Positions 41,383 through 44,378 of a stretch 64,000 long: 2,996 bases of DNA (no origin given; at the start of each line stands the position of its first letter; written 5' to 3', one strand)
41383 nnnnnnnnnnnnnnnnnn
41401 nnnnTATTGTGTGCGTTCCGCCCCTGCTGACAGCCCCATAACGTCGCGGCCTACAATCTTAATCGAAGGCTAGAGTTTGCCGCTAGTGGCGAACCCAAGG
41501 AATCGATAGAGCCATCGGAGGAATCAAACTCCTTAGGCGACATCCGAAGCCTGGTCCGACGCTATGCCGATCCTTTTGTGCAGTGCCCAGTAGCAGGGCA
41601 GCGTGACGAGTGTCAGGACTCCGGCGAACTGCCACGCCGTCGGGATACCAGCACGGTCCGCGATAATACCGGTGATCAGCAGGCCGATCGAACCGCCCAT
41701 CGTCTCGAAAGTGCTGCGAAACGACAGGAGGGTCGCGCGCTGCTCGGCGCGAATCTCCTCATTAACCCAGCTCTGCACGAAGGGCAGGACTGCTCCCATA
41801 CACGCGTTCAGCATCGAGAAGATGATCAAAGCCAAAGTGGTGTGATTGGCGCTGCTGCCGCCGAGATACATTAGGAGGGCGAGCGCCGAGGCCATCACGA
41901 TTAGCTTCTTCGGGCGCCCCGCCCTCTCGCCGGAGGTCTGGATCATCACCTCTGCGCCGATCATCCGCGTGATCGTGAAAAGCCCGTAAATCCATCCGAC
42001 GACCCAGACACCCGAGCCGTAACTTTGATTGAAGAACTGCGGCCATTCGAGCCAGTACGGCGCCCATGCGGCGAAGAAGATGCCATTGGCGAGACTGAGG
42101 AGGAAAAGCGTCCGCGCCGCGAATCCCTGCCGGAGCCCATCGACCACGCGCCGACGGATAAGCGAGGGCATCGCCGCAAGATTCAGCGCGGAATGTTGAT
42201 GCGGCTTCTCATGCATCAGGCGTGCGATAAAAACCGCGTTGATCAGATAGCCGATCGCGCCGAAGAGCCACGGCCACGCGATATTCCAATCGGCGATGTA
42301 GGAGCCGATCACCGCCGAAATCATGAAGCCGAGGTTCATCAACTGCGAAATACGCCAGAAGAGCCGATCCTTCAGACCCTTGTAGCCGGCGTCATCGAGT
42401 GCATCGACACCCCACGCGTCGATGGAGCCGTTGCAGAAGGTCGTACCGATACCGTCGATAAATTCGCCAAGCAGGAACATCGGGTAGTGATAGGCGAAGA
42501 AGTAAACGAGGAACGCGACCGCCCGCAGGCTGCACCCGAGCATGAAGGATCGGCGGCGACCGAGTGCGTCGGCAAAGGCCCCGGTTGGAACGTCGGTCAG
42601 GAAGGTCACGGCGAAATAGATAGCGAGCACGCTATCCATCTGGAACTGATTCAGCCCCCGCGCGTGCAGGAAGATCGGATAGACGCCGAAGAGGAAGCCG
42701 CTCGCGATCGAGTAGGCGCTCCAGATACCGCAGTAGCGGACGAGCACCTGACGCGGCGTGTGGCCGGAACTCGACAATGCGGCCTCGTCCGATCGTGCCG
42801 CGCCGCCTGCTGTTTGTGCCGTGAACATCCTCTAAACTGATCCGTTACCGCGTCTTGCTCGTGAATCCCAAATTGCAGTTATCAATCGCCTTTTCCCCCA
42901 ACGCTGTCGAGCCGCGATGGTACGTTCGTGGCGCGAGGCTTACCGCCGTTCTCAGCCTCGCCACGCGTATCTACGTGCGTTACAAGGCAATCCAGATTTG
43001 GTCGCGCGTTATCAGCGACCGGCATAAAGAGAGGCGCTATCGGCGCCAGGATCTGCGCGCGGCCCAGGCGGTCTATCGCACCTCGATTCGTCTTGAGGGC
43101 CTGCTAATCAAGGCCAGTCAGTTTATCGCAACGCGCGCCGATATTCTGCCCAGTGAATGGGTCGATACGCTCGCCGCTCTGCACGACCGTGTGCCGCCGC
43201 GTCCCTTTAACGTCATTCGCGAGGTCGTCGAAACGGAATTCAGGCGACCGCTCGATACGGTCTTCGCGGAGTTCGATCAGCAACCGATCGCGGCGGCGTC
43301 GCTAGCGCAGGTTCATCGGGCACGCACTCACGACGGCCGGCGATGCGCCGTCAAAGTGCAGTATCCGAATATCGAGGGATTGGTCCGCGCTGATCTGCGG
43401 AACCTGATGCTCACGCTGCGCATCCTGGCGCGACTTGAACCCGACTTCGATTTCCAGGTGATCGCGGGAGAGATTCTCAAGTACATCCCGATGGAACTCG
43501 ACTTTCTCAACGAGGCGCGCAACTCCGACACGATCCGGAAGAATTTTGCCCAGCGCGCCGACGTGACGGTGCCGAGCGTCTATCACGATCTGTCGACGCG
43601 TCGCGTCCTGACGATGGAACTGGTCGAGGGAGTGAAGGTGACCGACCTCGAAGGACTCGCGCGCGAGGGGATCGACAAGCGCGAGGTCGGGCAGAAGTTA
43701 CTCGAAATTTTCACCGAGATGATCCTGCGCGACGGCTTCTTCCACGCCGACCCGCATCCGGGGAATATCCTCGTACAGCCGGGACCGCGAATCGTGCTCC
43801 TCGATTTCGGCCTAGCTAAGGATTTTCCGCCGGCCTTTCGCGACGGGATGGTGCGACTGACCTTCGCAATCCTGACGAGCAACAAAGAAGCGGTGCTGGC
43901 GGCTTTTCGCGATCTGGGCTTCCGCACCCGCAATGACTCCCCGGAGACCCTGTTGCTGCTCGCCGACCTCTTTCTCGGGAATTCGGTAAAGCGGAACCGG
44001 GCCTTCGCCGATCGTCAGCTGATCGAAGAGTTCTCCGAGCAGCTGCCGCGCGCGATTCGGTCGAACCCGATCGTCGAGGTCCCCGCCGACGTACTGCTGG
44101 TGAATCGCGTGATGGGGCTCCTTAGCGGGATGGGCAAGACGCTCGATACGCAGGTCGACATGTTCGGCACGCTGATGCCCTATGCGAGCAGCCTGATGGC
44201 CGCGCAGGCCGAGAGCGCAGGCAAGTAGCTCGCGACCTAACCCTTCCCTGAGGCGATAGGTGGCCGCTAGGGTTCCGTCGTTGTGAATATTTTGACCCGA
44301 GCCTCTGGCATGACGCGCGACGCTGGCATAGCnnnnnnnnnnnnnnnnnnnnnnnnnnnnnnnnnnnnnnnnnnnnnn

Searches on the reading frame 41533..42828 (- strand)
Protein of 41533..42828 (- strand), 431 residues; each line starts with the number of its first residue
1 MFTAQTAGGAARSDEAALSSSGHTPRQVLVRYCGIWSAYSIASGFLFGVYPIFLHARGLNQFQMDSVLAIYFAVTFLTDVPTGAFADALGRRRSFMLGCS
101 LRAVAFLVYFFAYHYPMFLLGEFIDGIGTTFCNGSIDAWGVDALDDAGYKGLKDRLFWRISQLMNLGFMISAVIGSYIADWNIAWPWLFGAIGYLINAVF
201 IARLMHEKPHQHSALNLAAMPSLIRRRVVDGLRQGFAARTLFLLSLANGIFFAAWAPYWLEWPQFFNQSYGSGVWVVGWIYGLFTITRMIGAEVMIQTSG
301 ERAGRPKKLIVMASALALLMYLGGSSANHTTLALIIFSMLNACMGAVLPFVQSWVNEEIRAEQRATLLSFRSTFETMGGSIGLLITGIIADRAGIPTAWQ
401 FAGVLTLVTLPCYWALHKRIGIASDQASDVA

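Call 6: search_protein_families(library=pfam, proteins=[window:41533-42828:-], max_evalue=0.001)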
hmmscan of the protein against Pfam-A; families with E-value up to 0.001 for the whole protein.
window:41533-42828:- (431 aa): 2 families
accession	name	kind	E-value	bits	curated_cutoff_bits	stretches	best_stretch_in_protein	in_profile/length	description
PF07690.21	MFS_1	-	8.7e-28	97.7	33.4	2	39-291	8-254/347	Major Facilitator Superfamily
PF12832.13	MFS_1_like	-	7e-07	29.1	25.2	1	51-401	23-373/373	MFS_1 like family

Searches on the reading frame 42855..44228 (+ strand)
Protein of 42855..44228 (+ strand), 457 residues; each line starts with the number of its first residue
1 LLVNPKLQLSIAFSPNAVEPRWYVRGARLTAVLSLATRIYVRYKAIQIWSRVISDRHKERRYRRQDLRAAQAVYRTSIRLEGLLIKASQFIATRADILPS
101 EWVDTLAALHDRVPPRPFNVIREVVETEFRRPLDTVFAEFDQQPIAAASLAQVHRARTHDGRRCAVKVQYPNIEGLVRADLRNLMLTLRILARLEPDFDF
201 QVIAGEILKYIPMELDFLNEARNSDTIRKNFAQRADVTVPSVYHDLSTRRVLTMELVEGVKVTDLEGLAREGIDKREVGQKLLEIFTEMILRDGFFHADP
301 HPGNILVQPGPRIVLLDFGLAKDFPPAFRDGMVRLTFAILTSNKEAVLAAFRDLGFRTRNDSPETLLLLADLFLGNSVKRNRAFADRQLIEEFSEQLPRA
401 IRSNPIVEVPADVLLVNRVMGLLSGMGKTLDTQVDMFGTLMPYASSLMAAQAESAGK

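Call 6: search_protein_families(library=pfam, proteins=[window:42855-44228:+], max_evalue=0.001)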
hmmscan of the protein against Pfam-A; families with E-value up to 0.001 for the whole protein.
window:42855-44228:+ (457 aa): 4 families
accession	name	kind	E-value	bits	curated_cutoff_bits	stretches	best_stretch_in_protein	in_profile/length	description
PF03109.22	ABC1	-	1.4e-81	273.7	22.9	1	109-348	2-241/244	ABC1 atypical kinase-like domain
PF01163.29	RIO1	-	6e-06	26.4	22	1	233-319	66-149/187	RIO domain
PF01636.29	APH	-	1.8e-05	25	23.2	1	282-328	154-204/239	Phosphotransferase enzyme family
PF00069.31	Pkinase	-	0.00021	21.2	31.7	1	238-325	62-149/263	Protein kinase domain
